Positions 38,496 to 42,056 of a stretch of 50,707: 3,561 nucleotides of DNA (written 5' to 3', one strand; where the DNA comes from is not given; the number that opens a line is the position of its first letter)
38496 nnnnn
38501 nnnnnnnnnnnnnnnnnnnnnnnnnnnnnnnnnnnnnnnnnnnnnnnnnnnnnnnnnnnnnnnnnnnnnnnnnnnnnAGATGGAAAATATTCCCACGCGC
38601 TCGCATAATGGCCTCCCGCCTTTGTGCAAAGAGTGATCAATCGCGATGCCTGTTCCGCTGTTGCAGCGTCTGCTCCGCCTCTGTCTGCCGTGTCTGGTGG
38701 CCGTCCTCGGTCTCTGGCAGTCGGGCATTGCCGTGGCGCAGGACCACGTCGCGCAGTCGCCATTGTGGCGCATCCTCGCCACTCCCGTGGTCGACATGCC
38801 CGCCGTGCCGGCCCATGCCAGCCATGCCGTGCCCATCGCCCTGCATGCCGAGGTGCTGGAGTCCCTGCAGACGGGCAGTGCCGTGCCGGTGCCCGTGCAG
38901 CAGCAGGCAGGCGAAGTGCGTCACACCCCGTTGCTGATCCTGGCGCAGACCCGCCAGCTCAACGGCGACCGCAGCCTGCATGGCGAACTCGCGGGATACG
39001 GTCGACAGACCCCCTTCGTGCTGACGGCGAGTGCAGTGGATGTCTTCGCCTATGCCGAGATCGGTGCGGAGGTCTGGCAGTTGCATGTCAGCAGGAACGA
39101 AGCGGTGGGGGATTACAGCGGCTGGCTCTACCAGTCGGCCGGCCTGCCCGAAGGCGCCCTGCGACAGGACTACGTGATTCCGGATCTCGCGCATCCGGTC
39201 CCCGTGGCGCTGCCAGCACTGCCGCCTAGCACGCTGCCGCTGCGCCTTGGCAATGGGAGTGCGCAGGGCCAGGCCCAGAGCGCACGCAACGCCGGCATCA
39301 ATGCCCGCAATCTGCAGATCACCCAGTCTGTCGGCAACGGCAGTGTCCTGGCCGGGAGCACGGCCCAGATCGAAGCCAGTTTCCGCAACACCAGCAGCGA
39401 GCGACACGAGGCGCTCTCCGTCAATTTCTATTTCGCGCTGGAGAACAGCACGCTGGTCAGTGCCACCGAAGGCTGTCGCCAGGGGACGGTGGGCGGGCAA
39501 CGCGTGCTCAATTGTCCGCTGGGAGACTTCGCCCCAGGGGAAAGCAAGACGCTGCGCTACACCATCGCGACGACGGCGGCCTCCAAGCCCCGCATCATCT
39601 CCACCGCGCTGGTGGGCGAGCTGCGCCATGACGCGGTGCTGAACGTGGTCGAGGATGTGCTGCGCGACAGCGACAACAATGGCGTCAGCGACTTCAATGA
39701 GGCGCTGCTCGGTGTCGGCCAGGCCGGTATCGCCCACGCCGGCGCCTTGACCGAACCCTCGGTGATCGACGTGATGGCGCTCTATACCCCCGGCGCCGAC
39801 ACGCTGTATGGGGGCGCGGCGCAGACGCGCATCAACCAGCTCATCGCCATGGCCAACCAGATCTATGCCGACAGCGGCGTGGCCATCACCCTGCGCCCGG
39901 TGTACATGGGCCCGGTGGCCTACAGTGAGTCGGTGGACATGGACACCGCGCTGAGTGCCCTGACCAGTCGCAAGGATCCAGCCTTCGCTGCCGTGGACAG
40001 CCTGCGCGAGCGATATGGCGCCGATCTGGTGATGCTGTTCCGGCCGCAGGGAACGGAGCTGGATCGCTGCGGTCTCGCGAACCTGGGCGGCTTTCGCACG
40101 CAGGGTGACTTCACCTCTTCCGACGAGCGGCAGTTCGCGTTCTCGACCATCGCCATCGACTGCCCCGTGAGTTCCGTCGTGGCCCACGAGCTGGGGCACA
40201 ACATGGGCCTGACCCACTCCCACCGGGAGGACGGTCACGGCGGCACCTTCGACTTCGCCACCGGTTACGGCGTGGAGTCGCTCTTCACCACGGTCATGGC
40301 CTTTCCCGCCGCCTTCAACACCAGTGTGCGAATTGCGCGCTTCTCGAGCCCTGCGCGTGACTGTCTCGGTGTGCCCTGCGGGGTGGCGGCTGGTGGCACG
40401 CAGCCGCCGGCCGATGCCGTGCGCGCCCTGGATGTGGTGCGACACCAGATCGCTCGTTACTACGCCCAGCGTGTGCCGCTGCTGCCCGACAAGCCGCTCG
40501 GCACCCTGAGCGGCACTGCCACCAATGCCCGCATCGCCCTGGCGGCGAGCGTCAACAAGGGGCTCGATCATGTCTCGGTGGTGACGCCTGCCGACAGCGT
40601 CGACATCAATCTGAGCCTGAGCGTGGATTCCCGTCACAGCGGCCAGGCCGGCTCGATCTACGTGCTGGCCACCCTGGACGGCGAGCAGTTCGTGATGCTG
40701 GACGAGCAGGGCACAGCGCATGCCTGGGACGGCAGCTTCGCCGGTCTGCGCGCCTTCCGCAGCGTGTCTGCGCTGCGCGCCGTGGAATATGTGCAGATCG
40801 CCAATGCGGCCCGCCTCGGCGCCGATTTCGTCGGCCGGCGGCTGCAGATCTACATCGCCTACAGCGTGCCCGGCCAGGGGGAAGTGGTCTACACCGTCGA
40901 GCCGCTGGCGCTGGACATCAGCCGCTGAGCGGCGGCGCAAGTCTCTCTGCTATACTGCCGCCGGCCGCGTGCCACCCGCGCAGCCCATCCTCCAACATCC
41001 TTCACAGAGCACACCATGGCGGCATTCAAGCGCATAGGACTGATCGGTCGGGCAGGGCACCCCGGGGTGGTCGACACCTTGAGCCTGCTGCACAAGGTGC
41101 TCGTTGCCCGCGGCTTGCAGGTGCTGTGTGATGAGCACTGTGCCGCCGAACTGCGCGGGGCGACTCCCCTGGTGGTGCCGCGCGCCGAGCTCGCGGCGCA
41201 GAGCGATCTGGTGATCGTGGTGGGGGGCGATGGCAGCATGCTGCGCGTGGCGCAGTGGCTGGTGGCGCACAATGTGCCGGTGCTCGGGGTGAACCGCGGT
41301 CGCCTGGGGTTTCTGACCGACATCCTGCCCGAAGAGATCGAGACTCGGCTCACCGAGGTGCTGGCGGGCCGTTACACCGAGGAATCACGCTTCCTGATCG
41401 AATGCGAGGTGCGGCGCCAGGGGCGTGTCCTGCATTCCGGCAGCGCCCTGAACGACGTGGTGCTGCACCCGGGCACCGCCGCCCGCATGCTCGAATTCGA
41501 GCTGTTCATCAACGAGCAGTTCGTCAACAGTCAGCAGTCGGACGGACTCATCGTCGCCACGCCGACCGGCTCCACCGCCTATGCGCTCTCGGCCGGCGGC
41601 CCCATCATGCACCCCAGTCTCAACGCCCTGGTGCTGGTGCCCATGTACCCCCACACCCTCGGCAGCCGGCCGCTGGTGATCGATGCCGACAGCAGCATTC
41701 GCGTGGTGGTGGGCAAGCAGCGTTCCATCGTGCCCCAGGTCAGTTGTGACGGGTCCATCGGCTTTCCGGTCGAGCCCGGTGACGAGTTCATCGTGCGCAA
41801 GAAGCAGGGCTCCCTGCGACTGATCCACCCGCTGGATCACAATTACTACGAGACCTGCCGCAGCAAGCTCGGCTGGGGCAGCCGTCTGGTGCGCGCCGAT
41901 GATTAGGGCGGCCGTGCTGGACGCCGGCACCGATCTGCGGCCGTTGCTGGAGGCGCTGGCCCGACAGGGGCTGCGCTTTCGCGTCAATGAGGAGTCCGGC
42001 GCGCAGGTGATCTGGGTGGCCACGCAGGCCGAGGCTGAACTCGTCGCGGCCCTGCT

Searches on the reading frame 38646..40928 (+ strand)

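Call 9: search_protein_families(library=pfam, proteins=[window:38646-40928:+], max_evalue=0.001)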
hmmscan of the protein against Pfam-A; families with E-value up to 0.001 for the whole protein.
window:38646-40928:+ (760 aa): 5 families
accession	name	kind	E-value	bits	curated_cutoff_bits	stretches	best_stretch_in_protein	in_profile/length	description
PF13688.12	Reprolysin_5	-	7.8e-16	59.3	27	1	372-529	3-162/196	Metallo-peptidase family M12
PF13583.11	Reprolysin_4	-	2.4e-15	57.2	22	1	391-553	24-175/203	Metallo-peptidase family M12B Reprolysin-like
PF13582.12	Reprolysin_3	-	1.8e-13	51.6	22.4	1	394-525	2-123/123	Metallo-peptidase family M12B Reprolysin-like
PF13574.12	Reprolysin_2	-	2.3e-05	24.8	27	1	391-527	3-144/195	Metallo-peptidase family M12B Reprolysin-like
PF00413.30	Peptidase_M10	-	0.0002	21.7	24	1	484-529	83-129/159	Matrixin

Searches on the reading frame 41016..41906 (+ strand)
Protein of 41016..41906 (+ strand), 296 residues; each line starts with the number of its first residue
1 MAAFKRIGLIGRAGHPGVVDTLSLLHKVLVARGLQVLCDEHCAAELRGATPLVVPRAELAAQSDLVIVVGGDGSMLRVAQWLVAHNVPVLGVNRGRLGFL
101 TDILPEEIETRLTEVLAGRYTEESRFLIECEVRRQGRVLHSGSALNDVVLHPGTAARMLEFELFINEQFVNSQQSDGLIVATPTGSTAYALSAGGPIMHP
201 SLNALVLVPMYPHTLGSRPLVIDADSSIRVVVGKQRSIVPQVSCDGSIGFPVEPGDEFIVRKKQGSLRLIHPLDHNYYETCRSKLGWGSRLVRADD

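Call 9: search_protein_families(library=pfam, proteins=[window:41016-41906:+], max_evalue=0.001)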
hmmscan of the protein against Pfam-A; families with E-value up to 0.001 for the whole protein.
window:41016-41906:+ (296 aa): 2 families
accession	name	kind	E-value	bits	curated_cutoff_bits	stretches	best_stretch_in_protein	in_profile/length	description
PF20143.4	NAD_kinase_C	-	2.9e-36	124.4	23.7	1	145-271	1-125/126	ATP-NAD kinase C-terminal domain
PF01513.26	NAD_kinase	-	1.3e-19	71.2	25.5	1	7-120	1-130/130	ATP-NAD kinase N-terminal domain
